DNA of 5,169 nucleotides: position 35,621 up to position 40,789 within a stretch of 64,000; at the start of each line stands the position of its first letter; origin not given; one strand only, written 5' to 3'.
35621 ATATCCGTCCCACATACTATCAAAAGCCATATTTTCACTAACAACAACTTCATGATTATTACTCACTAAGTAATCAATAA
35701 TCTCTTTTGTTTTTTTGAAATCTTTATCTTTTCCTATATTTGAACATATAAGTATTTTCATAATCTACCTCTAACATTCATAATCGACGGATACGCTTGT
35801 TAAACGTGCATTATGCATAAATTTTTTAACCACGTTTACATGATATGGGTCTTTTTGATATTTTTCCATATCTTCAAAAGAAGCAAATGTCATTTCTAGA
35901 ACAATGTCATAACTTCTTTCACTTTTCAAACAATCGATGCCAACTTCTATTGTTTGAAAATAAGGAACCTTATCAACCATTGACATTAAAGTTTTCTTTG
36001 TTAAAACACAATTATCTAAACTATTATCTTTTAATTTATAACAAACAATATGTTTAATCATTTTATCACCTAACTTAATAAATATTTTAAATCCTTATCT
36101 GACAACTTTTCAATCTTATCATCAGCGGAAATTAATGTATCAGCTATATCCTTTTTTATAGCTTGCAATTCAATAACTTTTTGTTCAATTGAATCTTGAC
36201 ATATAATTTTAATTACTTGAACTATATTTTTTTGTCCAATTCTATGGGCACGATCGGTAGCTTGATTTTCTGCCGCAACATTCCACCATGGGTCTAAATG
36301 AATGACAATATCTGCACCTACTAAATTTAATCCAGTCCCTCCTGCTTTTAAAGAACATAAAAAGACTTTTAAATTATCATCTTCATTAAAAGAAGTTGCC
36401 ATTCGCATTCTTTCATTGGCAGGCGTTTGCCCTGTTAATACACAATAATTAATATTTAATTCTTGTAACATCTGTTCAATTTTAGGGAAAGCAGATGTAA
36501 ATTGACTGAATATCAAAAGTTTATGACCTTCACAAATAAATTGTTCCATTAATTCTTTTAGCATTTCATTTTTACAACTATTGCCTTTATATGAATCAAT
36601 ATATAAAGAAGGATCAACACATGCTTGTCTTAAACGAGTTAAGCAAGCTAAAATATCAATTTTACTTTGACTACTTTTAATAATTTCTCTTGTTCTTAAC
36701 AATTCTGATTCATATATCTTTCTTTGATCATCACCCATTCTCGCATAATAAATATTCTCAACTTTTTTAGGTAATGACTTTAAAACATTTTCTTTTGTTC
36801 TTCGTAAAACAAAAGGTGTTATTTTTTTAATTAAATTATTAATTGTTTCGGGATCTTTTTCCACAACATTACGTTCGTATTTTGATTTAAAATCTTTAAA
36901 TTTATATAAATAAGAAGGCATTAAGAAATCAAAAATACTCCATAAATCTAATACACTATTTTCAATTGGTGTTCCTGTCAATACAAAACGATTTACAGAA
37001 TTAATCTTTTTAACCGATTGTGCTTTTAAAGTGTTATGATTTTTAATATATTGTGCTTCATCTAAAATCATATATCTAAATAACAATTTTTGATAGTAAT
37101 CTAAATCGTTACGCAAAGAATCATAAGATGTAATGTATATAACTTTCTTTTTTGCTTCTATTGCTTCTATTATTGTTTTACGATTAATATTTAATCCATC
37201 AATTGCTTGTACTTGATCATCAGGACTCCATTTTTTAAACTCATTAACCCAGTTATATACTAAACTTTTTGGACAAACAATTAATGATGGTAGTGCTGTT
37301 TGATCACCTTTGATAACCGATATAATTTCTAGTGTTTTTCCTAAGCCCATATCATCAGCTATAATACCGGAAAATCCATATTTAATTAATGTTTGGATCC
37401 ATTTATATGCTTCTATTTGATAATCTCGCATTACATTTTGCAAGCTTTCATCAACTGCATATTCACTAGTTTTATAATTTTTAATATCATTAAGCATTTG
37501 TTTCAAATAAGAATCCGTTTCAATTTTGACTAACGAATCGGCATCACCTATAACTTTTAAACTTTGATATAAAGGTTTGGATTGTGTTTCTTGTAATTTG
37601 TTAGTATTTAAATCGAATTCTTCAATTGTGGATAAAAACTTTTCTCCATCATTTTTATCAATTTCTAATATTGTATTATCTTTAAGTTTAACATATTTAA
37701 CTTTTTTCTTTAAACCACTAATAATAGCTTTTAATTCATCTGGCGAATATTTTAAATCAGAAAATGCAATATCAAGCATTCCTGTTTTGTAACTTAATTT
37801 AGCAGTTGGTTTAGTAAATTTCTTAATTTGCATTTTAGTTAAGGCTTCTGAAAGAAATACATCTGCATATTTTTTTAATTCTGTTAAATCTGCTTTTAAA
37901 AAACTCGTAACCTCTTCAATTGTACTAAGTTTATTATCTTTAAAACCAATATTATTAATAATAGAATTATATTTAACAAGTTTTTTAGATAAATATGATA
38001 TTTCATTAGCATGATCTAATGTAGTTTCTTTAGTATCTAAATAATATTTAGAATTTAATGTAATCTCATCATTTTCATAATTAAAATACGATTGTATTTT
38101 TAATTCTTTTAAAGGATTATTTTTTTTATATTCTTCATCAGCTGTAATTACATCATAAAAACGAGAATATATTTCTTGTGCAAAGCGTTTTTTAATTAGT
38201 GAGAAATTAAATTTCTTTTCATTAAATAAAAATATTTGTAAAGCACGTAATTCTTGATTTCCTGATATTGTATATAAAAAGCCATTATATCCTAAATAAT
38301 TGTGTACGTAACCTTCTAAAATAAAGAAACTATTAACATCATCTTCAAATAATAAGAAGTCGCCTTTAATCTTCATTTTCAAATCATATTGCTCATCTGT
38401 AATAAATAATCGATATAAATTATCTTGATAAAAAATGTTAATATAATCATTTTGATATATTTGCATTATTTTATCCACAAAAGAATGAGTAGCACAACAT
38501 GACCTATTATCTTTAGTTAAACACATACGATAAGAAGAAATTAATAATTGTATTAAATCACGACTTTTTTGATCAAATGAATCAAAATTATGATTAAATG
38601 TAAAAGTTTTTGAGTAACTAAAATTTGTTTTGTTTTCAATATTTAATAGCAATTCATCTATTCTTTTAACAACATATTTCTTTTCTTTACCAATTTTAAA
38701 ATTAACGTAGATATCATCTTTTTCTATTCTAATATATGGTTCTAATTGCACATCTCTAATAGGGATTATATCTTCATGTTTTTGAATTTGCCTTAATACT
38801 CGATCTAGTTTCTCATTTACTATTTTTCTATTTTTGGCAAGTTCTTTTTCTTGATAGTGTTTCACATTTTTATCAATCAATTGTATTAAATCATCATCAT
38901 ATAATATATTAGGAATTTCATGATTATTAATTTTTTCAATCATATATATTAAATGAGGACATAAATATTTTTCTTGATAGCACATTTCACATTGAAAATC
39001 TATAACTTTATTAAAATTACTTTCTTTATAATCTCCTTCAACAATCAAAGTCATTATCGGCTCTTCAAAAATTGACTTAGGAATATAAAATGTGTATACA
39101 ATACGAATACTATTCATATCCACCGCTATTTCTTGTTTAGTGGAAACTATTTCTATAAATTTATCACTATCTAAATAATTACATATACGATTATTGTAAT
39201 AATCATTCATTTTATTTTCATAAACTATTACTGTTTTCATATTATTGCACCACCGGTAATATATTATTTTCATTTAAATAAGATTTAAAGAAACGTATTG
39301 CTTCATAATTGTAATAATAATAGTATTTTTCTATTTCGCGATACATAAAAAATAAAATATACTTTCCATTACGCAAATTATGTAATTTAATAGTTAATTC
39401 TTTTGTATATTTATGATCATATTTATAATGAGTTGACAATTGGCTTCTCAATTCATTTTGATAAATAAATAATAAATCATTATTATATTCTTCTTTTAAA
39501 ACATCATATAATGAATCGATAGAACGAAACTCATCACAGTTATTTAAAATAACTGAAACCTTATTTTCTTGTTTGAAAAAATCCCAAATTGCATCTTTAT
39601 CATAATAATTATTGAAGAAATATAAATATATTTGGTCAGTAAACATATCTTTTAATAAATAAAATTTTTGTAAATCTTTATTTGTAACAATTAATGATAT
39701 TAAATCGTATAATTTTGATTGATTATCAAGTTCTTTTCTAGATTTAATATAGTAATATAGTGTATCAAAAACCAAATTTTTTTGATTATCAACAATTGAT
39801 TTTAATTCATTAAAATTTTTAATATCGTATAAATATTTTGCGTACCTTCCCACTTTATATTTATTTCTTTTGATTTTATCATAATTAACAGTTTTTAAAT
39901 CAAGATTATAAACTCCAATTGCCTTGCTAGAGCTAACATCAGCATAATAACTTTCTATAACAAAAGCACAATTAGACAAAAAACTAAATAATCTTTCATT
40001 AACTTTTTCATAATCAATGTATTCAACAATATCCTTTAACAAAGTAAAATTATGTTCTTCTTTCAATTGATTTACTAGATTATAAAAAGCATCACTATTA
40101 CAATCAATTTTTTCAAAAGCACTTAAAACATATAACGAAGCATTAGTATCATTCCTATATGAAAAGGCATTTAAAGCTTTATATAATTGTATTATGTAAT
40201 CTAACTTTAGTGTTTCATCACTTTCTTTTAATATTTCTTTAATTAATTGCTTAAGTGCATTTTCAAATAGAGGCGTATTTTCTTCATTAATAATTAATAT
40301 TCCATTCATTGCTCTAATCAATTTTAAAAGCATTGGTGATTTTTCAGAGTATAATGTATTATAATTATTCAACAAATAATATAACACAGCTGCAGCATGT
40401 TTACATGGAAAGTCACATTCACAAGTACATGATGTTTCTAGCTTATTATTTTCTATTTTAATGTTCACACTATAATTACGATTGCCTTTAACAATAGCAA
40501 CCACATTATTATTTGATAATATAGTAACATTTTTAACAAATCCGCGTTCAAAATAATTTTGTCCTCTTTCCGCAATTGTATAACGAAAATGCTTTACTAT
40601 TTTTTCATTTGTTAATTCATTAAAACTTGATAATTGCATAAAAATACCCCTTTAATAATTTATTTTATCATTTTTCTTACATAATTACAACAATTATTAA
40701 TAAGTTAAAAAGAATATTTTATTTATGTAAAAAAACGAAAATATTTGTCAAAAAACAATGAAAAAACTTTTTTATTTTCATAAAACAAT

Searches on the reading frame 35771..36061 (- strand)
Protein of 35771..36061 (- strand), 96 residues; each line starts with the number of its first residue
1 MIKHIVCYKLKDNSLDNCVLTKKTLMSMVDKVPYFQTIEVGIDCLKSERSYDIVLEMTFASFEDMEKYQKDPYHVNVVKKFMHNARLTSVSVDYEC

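Call 61: search_protein_families(library=pfam, proteins=[window:35771-36061:-], max_evalue=0.00001)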
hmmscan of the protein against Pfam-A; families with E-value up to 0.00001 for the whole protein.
window:35771-36061:- (96 aa): 1 family
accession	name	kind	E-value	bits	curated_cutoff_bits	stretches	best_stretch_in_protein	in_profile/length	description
PF07876.18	Dabb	-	4e-21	75.9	25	1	2-96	1-96/96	Stress responsive A/B Barrel Domain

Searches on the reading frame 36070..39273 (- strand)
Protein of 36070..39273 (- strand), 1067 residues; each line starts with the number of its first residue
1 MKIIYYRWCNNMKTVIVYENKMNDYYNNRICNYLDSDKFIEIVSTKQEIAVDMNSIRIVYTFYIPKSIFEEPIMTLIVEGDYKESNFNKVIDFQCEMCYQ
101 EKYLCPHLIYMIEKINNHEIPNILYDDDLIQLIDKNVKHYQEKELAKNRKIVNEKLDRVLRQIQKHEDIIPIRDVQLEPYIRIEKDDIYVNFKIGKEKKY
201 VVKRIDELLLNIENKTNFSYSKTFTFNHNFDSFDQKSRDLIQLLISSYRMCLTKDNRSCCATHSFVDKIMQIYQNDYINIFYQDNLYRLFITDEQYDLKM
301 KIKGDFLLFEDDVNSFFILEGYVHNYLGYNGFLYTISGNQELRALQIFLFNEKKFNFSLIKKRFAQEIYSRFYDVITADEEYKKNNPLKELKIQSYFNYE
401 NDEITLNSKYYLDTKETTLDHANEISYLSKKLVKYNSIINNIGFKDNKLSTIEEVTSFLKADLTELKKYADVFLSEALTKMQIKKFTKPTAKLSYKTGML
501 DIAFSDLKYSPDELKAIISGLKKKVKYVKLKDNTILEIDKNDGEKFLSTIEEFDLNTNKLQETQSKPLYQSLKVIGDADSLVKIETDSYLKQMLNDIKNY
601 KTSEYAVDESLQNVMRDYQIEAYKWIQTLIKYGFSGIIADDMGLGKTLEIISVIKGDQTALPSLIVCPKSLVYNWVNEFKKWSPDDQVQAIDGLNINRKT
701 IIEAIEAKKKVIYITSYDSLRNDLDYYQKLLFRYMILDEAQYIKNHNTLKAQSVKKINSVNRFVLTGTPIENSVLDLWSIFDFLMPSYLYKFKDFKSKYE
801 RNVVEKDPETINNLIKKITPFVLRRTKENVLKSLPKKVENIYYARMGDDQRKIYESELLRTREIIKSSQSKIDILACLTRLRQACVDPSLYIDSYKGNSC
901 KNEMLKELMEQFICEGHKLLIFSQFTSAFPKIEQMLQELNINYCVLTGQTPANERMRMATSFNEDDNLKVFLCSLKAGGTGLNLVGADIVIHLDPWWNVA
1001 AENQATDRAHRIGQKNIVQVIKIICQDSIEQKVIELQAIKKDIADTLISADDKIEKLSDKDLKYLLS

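Call 61: search_protein_families(library=pfam, proteins=[window:36070-39273:-], max_evalue=0.00001)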
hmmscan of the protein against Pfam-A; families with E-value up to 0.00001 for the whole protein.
window:36070-39273:- (1067 aa): 4 families
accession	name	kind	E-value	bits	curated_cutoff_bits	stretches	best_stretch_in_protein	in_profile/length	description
PF00176.29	SNF2-rel_dom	-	5.5e-67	226.3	24.9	1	618-890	1-290/290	SNF2-related domain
PF08455.15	SNF2_assoc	-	5.5e-30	105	27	1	262-607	6-372/373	Bacterial SNF2 helicase associated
PF00271.37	Helicase_C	-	1.3e-22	80.6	23.5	1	901-1013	2-110/110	Helicase conserved C-terminal domain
PF04851.21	ResIII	-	8.6e-12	45.7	22.5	1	614-770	3-163/164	Type III restriction enzyme, res subunit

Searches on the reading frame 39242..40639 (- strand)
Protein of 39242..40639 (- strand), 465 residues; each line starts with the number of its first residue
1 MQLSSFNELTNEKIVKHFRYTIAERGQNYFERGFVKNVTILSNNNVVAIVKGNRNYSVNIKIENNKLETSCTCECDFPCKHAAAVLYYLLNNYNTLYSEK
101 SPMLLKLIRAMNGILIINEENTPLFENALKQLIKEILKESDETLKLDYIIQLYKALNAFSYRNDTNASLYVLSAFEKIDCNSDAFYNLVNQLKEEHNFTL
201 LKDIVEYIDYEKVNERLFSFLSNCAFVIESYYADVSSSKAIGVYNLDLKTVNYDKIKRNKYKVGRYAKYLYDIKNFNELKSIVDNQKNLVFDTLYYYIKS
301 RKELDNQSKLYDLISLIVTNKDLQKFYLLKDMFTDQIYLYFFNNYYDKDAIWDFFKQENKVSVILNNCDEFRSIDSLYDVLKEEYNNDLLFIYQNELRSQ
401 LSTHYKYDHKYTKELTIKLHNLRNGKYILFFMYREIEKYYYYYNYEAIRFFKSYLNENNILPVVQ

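Call 61: search_protein_families(library=pfam, proteins=[window:39242-40639:-], max_evalue=0.00001)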
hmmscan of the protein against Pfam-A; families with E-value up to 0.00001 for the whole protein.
window:39242-40639:- (465 aa): 1 family
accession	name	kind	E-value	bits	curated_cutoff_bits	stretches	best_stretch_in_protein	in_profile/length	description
PF04434.22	SWIM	-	4.5e-07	29.7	19.6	1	56-89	1-37/38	SWIM zinc finger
